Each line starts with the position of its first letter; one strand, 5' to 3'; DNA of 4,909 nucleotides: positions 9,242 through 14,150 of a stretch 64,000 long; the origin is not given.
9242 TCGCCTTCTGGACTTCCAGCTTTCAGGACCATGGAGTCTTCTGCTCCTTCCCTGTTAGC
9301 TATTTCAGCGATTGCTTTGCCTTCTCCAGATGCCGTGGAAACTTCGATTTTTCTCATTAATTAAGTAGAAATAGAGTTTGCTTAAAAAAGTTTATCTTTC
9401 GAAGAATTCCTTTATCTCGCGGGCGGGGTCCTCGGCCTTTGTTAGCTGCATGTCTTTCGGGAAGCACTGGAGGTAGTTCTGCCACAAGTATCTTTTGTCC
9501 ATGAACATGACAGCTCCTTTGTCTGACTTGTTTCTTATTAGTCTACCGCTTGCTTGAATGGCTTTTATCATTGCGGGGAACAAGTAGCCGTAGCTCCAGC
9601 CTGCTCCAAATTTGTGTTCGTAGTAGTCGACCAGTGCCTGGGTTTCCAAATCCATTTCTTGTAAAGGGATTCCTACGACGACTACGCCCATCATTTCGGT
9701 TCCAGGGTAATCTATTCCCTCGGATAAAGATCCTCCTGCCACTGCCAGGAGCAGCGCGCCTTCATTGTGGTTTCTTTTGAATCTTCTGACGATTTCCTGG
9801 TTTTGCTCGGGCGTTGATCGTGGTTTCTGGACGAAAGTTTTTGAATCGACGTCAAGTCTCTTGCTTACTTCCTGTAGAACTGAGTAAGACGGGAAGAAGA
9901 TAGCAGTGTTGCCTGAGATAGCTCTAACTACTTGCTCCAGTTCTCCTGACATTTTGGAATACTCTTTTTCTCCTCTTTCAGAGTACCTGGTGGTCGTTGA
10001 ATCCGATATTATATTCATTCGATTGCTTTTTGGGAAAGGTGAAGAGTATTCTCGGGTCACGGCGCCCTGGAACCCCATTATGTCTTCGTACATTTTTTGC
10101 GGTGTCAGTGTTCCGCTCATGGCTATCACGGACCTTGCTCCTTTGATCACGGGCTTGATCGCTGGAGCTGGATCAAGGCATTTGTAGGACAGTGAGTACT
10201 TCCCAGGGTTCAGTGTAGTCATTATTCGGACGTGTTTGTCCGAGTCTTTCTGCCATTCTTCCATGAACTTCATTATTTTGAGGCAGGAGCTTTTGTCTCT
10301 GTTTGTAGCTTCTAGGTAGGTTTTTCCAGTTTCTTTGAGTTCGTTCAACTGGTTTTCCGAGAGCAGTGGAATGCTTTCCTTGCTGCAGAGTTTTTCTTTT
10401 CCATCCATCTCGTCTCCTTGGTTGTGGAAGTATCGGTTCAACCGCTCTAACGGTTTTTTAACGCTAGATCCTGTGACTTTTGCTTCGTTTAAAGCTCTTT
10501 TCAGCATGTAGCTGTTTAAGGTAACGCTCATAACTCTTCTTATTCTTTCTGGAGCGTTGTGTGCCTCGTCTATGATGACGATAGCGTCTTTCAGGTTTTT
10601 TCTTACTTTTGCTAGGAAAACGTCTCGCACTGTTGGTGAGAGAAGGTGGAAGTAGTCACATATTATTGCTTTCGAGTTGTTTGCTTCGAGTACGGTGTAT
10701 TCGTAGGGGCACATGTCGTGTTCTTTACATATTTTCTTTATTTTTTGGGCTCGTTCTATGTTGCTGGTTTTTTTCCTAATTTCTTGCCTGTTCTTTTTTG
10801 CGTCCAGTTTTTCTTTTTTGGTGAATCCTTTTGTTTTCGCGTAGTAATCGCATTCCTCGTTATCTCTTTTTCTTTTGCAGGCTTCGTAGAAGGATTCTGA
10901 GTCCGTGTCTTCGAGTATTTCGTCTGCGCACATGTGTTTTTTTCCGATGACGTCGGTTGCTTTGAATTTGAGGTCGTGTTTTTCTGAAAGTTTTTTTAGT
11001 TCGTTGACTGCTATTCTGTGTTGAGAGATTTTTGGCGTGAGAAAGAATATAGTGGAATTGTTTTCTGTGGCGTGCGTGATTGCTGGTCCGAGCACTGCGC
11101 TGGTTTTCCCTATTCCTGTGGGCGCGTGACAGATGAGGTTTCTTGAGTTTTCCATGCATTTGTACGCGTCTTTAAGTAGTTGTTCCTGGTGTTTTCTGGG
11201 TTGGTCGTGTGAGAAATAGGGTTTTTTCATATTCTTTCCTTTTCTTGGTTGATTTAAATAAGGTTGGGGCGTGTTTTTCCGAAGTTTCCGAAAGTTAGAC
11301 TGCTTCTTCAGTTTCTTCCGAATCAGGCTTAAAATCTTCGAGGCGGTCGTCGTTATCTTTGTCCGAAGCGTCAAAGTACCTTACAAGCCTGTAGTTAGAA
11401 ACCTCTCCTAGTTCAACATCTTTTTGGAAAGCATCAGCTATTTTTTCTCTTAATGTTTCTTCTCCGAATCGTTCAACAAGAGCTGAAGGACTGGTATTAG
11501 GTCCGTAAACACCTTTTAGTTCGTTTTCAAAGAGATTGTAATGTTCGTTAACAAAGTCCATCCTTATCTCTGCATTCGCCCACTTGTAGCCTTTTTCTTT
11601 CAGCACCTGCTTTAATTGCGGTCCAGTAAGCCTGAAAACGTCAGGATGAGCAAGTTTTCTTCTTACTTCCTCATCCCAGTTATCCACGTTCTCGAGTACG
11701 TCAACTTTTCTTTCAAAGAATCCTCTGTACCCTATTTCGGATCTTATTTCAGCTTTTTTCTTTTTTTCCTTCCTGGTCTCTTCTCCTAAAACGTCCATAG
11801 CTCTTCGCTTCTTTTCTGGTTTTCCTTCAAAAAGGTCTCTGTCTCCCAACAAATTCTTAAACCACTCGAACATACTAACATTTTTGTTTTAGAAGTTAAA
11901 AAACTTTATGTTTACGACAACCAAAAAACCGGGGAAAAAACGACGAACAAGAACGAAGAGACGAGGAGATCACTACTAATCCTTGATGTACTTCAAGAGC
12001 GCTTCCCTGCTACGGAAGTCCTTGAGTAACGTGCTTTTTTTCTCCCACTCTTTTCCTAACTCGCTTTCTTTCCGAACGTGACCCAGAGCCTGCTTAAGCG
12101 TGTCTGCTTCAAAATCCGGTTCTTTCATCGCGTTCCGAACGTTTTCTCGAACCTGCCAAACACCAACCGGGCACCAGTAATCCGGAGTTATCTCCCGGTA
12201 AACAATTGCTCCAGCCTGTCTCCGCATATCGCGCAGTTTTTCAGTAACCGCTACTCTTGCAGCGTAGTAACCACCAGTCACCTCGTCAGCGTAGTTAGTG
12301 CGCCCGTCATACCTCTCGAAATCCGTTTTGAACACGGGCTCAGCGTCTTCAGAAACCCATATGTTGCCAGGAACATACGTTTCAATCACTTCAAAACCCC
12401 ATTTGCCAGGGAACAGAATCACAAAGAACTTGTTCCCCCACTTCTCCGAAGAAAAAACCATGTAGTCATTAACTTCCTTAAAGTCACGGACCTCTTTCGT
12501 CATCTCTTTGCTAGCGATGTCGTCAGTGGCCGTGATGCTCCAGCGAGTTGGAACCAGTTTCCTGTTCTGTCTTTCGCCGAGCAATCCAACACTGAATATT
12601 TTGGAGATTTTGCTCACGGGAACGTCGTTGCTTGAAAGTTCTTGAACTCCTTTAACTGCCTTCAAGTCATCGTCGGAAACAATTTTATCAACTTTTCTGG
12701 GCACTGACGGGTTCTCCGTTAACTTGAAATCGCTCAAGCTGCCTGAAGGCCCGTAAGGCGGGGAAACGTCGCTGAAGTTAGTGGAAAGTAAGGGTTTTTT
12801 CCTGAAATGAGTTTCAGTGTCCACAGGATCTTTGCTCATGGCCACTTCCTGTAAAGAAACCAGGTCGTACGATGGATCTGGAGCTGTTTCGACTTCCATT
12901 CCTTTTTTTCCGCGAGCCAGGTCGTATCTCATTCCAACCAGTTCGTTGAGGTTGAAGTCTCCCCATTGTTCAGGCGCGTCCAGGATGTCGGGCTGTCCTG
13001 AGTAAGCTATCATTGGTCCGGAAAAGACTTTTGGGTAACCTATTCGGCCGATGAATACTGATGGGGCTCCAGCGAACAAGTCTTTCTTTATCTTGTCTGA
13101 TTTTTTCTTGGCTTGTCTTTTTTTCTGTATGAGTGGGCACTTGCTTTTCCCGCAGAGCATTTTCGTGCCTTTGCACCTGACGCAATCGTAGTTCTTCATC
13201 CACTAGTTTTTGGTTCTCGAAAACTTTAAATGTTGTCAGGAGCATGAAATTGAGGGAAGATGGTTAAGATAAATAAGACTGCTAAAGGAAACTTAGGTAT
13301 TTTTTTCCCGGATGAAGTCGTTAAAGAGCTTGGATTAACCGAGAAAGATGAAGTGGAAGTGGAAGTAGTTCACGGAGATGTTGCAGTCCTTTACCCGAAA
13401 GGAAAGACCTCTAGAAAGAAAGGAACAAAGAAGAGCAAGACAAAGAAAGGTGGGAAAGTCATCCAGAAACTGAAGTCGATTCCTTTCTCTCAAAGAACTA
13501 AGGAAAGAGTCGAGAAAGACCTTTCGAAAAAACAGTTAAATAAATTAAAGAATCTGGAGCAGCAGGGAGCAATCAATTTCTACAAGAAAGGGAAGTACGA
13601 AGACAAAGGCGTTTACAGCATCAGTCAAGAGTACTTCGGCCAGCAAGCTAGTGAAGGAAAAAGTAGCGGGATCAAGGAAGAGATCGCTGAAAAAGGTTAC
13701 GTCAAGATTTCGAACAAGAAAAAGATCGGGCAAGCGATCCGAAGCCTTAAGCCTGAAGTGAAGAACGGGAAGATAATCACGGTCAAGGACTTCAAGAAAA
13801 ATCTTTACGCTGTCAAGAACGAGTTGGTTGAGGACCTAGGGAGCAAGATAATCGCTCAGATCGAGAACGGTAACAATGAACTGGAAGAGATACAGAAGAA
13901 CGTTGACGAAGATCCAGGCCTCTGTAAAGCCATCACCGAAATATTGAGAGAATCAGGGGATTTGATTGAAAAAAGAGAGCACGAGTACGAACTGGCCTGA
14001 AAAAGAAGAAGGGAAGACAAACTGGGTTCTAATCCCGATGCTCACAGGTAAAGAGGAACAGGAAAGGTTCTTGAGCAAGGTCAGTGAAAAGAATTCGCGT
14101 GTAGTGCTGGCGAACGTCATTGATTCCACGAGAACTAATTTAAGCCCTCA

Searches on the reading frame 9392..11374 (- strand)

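Call 26: search_protein_families(library=pfam, proteins=[window:9392-11374:-], max_evalue=0.01)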
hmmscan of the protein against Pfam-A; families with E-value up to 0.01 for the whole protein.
window:9392-11374:- (660 aa): 6 families
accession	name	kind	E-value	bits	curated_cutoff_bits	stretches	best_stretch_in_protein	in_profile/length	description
PF13307.12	Helicase_C_2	-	1.6e-42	145.8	25.3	1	480-643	2-168/170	Helicase C-terminal domain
PF06733.21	DEAD_2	-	5e-21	75.6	21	1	117-288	7-169/172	DEAD_2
PF06777.17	HBB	-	2.4e-14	53.8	30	1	343-466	66-190/190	Helical and beta-bridge domain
PF00270.35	DEAD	-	1.2e-09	38.6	26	1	61-145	2-82/167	DEAD/DEAH box helicase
PF04851.21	ResIII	-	2.4e-08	34.5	22.5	1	58-285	3-150/164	Type III restriction enzyme, res subunit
PF05707.18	Zot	-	0.00041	20.3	20.3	0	229-296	56-118/197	Zonular occludens toxin (Zot)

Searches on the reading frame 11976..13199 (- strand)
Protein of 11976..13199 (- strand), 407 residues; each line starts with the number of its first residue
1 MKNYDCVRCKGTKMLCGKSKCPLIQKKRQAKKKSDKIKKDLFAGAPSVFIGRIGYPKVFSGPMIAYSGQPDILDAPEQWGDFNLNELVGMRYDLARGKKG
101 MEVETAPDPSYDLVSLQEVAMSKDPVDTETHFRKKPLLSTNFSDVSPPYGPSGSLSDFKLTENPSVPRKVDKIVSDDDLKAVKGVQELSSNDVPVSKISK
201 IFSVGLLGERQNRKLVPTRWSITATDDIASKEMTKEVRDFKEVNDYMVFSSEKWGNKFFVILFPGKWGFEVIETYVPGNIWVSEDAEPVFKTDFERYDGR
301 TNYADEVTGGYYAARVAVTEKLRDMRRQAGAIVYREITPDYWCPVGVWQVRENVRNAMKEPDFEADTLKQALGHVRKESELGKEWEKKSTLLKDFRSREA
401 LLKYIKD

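Call 26: search_protein_families(library=pfam, proteins=[window:11976-13199:-], max_evalue=0.01)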
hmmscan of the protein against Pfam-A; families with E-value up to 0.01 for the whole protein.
window:11976-13199:- (407 aa): 2 families
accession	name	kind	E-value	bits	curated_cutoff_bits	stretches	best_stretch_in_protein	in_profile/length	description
PF04894.17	Nre_N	-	1e-90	304.7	25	1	15-281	1-269/270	Archaeal Nre, N-terminal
PF04895.17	Nre_C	-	7.2e-37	126.1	27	1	295-404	1-110/110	Archaeal Nre, C-terminal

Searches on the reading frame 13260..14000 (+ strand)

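Call 25: search_protein_families(library=pfam, proteins=[window:13260-14000:+], max_evalue=0.01)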
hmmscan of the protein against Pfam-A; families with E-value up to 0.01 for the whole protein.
window:13260-14000:+ (246 aa): 1 family
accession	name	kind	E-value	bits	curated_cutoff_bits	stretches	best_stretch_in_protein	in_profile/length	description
PF04014.23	MazE_antitoxin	-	4.4e-06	27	24.7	1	17-49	13-45/48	Antidote-toxin recognition MazE, bacterial antitoxin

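Call 86: search_protein_families(library=phrogs, proteins=[window:13260-14000:+], max_evalue=0.001)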
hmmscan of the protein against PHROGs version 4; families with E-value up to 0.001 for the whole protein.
window:13260-14000:+ (246 aa): 0 families
